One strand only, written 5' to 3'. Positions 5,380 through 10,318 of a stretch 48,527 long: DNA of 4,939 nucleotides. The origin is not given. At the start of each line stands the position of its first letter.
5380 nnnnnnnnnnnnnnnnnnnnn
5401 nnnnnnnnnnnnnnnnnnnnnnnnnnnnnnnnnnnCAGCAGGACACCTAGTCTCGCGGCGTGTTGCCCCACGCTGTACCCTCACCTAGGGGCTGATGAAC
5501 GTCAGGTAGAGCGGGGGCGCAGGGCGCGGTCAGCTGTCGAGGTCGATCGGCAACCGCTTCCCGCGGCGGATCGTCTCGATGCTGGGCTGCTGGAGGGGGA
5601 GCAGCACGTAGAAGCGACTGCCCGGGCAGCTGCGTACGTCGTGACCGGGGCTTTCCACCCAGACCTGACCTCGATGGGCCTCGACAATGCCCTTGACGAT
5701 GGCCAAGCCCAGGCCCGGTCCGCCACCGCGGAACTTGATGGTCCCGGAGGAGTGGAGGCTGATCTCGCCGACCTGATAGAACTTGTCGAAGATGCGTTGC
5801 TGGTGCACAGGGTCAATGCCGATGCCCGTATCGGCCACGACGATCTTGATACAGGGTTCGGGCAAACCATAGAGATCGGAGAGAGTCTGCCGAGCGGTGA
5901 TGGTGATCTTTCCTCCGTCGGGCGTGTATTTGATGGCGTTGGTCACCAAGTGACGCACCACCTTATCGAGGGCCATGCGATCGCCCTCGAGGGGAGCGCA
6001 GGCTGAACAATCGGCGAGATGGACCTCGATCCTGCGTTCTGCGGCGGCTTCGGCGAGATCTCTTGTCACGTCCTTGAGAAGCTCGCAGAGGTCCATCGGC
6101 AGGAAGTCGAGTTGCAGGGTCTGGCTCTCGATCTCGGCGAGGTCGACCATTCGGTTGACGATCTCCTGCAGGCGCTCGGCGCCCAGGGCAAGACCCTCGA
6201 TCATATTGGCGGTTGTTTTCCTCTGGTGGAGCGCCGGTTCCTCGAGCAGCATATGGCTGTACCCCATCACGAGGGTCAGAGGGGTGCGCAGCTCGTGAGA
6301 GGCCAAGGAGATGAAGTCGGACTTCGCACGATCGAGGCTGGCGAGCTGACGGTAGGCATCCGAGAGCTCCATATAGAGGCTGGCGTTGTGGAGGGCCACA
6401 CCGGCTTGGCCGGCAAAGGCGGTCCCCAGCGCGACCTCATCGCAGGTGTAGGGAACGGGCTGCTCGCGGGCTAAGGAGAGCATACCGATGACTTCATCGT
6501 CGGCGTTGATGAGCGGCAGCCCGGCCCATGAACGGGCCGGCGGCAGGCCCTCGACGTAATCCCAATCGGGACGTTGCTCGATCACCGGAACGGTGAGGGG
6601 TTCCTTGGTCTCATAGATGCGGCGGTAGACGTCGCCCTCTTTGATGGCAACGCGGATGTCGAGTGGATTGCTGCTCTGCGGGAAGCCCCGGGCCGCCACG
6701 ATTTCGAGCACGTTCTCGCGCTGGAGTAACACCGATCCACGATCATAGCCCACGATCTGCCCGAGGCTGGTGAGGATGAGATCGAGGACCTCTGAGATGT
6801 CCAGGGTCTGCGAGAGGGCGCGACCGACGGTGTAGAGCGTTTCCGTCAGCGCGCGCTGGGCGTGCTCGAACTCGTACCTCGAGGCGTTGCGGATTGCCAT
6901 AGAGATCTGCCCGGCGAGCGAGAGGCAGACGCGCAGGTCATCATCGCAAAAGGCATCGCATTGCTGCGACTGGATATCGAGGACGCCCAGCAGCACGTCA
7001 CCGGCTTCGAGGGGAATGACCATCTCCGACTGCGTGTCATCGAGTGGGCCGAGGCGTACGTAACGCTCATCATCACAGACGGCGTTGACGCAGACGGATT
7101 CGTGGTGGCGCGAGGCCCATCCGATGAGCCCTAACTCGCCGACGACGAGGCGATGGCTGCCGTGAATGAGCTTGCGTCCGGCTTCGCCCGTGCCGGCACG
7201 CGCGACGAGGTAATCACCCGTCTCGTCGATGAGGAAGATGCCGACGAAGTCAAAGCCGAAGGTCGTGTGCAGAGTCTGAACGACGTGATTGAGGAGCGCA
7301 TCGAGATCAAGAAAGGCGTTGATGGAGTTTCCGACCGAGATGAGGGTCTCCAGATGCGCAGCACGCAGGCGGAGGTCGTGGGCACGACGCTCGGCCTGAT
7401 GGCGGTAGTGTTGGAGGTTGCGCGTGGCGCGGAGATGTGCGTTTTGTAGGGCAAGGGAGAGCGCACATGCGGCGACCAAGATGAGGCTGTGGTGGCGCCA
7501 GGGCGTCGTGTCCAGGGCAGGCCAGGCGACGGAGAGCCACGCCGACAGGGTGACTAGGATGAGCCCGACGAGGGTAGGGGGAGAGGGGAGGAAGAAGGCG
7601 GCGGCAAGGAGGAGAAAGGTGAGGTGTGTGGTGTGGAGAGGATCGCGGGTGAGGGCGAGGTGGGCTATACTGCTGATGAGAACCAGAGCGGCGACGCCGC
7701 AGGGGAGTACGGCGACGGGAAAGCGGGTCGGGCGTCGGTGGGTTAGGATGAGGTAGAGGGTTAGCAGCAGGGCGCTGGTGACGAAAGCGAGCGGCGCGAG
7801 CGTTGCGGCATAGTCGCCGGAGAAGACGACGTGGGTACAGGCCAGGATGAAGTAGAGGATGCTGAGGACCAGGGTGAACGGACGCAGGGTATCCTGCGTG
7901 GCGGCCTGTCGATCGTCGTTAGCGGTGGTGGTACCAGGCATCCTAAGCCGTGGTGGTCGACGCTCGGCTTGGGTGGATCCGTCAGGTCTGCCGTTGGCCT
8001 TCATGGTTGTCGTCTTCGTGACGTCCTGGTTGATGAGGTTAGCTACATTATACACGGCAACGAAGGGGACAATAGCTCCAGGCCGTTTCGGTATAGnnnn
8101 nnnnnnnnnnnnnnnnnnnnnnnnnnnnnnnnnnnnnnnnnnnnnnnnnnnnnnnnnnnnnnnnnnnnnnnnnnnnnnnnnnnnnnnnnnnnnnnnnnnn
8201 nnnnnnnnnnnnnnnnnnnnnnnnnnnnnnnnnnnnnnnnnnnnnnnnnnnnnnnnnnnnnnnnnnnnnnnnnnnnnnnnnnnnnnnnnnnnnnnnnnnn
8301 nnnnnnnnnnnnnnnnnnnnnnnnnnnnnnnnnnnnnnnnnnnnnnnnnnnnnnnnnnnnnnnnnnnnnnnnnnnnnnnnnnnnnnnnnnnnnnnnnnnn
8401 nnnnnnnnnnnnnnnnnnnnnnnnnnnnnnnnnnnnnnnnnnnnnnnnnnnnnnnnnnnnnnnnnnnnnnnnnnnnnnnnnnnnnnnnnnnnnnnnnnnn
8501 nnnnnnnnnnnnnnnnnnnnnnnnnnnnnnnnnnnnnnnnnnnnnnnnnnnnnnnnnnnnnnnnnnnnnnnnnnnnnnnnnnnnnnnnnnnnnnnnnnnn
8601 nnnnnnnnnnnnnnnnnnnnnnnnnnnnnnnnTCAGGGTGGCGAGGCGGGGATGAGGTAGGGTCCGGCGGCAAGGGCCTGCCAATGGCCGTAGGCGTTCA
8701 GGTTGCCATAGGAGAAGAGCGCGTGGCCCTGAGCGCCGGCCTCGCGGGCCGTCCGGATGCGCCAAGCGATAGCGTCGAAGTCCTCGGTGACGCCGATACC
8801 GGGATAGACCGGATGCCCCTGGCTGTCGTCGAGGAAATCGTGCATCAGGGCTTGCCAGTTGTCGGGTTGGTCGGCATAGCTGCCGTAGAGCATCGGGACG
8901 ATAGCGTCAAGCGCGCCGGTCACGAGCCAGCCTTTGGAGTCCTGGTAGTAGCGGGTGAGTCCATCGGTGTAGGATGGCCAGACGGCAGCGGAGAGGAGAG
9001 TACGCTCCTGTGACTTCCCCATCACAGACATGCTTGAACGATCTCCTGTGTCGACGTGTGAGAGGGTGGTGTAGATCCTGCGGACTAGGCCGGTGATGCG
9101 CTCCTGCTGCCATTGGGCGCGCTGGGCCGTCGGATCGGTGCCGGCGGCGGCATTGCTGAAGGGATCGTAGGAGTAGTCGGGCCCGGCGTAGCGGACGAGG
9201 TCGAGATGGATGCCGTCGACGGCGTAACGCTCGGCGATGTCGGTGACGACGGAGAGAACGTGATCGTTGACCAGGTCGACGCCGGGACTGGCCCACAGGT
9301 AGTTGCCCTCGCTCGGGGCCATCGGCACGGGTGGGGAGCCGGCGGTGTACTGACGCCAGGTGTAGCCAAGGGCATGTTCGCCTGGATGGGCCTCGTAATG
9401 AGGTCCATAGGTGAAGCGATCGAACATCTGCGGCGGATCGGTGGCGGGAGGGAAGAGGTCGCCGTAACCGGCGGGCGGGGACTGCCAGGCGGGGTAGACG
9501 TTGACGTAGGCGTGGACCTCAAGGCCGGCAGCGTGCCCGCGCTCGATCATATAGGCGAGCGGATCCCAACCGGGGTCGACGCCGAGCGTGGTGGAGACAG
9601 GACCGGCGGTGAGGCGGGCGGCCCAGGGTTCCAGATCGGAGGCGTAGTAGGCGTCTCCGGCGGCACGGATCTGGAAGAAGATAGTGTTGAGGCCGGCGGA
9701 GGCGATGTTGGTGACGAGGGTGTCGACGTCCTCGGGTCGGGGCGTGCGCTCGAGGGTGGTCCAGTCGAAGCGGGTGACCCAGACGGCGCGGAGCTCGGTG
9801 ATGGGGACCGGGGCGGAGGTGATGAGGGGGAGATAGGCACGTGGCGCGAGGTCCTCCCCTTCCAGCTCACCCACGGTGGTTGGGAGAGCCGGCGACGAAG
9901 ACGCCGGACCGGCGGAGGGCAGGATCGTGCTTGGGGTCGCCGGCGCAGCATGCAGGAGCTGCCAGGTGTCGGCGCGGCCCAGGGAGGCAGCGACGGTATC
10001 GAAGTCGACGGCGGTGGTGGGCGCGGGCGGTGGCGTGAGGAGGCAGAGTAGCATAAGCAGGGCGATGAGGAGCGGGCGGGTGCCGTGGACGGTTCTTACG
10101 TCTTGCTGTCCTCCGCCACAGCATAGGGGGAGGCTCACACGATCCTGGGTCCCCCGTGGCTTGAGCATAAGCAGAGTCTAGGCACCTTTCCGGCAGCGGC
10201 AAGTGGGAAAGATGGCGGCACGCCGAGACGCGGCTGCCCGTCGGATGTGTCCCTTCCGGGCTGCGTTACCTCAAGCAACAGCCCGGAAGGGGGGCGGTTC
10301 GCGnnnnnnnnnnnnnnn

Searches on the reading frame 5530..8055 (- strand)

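Call 8: search_protein_families(library=pfam, proteins=[window:5530-8055:-])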
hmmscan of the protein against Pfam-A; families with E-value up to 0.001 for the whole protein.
window:5530-8055:- (841 aa): 5 families
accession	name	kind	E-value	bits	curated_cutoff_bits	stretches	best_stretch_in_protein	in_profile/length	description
PF13185.12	GAF_2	-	1.8e-32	112.8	28.6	2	250-388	3-135/136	GAF domain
PF01590.32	GAF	-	2.9e-30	105.9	22.4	2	419-555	1-133/133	GAF domain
PF02518.31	HATPase_c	-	9.5e-25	87.6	26.4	1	691-822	1-110/111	Histidine kinase-, DNA gyrase B-, and HSP90-like ATPase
PF13492.12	GAF_3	-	1.4e-23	84.2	27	2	250-390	1-129/129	GAF domain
PF00512.31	HisKA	-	1.2e-13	51.3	26.9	1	577-644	1-65/66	His Kinase A (phospho-acceptor) domain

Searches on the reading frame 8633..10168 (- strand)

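Call 8: search_protein_families(library=pfam, proteins=[window:8633-10168:-])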
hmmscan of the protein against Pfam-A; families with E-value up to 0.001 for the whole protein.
window:8633-10168:- (511 aa): 1 family
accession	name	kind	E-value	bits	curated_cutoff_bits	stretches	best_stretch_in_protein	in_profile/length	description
PF02638.21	GHL10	-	3.2e-25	89.3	27.9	2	125-223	1-91/311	Glycosyl hydrolase-like 10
